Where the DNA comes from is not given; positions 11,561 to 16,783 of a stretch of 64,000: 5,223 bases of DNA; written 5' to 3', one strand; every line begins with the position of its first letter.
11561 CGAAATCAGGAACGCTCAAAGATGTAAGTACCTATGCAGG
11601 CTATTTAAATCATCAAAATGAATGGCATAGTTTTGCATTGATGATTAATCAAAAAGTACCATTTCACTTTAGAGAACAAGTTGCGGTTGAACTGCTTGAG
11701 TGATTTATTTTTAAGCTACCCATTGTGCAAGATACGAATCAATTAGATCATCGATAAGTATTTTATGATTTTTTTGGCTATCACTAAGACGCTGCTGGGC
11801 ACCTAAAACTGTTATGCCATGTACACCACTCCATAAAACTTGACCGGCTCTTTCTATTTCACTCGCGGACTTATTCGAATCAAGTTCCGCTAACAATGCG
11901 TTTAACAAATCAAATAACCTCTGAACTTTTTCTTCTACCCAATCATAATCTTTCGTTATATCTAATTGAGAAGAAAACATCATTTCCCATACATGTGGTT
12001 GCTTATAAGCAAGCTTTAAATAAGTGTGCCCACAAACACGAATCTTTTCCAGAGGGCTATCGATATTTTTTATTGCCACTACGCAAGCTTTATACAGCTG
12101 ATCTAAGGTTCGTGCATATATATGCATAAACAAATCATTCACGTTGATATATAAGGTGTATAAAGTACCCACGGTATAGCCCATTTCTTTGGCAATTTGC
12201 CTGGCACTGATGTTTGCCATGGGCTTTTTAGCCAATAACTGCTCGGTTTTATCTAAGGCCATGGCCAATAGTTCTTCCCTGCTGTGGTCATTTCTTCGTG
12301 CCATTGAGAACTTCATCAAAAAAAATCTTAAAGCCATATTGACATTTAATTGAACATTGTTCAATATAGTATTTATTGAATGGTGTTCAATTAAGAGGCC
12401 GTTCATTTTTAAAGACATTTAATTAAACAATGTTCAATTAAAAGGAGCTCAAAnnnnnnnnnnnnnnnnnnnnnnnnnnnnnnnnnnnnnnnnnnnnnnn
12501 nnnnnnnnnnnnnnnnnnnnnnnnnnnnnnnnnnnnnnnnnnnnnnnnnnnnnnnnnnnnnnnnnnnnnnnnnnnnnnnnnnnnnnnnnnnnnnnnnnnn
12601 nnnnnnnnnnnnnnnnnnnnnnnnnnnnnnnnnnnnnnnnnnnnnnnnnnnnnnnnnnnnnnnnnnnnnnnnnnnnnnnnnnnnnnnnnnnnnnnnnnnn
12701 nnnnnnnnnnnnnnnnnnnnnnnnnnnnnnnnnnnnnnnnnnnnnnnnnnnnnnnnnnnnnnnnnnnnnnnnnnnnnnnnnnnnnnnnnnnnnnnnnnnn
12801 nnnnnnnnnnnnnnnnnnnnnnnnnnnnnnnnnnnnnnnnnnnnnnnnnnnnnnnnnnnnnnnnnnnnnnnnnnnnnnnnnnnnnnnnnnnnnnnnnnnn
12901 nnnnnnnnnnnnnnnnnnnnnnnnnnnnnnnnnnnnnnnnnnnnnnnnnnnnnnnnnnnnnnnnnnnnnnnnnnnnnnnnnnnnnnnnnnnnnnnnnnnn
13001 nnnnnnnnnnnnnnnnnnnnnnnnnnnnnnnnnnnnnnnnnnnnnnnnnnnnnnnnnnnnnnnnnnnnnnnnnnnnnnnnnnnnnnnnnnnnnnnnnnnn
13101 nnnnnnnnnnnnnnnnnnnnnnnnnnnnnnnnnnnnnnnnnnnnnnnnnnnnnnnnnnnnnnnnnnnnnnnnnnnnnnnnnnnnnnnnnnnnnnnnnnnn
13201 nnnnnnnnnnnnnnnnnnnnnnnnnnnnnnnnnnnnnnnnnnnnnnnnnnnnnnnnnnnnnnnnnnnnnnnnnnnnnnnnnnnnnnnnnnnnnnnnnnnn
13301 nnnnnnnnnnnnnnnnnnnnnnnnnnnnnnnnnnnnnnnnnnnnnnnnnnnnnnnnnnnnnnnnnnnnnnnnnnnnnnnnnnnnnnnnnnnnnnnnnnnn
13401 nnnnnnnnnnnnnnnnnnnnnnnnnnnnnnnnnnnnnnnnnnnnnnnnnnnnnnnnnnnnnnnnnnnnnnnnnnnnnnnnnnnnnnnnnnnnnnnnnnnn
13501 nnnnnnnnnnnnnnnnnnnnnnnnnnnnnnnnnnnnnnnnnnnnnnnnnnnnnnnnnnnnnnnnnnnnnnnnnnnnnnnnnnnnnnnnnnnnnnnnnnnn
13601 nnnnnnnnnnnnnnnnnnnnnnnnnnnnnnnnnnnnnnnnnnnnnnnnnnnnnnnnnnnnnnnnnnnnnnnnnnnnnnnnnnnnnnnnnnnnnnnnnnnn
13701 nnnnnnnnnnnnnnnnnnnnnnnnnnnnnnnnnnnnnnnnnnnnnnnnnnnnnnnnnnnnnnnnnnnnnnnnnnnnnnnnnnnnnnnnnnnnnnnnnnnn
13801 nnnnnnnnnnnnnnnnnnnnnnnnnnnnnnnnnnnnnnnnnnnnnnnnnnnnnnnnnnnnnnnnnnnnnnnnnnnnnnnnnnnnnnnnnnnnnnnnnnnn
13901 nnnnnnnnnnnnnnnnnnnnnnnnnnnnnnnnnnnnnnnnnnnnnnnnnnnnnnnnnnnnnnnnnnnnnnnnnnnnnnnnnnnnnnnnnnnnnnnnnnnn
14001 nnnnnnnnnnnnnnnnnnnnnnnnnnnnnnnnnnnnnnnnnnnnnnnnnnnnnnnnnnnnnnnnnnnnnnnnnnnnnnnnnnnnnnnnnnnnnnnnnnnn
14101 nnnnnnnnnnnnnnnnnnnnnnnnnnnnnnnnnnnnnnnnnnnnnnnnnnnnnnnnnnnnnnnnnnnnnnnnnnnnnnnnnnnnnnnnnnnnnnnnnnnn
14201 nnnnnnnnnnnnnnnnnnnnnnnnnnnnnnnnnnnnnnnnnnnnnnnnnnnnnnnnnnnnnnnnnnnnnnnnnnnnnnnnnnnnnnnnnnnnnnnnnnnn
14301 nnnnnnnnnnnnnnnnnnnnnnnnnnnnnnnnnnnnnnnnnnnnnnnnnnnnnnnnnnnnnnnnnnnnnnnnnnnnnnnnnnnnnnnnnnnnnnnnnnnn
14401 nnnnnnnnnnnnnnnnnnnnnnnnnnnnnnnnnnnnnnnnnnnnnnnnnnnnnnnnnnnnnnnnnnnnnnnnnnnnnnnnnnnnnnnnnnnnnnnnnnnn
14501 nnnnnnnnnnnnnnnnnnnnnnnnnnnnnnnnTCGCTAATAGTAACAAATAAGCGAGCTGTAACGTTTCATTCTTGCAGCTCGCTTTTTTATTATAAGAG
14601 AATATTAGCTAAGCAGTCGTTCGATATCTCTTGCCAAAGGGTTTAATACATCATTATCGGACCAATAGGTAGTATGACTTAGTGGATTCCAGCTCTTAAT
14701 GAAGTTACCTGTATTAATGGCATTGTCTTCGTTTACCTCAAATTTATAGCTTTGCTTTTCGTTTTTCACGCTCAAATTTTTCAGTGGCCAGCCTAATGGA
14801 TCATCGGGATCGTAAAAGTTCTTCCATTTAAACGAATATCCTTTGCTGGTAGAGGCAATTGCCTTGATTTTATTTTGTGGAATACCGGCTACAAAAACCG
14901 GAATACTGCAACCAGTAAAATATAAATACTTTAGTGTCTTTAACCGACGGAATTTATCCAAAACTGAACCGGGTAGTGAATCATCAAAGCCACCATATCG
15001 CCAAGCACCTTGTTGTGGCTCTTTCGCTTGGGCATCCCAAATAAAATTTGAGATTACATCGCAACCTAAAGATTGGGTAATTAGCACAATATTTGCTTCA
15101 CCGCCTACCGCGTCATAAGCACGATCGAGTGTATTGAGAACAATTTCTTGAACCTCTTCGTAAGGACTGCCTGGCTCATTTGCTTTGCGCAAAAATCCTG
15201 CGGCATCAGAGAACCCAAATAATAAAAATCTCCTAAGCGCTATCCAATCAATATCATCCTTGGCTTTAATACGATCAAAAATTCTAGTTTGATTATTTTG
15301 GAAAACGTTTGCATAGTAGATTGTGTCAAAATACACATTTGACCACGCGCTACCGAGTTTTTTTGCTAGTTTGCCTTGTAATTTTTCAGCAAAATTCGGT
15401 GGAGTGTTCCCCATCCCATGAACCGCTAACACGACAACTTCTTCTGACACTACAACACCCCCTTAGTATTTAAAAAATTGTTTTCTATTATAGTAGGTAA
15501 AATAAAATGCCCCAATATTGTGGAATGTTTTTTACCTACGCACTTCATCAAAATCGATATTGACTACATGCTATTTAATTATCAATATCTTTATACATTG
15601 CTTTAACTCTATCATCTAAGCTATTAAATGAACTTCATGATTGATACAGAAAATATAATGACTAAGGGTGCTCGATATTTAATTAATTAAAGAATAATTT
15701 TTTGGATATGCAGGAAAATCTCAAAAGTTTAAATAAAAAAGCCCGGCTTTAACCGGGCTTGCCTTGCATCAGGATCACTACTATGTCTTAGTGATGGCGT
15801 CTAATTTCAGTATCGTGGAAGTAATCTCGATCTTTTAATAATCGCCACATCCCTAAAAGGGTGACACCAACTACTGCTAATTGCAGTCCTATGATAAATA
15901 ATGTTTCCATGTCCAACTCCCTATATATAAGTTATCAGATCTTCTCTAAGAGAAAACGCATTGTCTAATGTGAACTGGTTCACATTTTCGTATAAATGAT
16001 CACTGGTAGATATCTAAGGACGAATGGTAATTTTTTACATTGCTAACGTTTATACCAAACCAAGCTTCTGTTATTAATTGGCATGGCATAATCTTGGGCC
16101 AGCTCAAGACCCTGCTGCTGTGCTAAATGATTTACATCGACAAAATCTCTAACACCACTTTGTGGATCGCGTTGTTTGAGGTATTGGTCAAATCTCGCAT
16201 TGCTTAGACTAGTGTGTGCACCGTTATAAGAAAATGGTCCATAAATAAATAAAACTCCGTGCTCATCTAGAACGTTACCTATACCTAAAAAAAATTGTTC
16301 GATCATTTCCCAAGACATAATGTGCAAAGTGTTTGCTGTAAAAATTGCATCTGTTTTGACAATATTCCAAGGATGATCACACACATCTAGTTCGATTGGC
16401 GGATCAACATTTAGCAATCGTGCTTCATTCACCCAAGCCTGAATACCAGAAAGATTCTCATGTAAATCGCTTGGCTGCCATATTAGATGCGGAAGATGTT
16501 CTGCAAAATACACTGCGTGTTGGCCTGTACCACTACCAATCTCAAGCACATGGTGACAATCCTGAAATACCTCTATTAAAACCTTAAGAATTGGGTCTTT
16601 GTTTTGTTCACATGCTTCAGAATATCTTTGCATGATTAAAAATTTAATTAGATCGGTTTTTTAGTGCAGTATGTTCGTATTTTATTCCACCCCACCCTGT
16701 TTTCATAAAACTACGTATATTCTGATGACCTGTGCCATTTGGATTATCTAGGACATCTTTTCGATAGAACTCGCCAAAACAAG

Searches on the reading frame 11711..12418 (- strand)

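Call 37: search_protein_families(library=pfam, proteins=[window:11711-12418:-], max_evalue=0.00001)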
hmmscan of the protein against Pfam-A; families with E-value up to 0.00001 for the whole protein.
window:11711-12418:- (235 aa): 1 family
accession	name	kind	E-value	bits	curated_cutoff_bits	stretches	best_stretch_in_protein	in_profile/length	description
PF13305.11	TetR_C_33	-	2.9e-10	41.1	26.8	1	127-227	2-101/103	Tetracyclin repressor-like, C-terminal domain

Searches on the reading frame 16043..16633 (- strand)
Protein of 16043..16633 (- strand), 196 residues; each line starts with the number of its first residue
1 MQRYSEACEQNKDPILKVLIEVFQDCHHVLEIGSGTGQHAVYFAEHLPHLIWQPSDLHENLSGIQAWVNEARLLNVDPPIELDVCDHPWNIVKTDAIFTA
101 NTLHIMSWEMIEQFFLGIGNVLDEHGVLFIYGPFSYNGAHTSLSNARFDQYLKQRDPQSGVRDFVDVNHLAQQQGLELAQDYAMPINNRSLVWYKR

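Call 38: search_protein_families(library=pfam, proteins=[window:16043-16633:-], max_evalue=0.00001)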
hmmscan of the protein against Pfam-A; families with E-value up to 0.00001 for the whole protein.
window:16043-16633:- (196 aa): 1 family
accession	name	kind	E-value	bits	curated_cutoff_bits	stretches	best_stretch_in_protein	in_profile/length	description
PF06080.18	DUF938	-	1.3e-73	247.5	27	1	2-195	1-202/202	Protein of unknown function (DUF938)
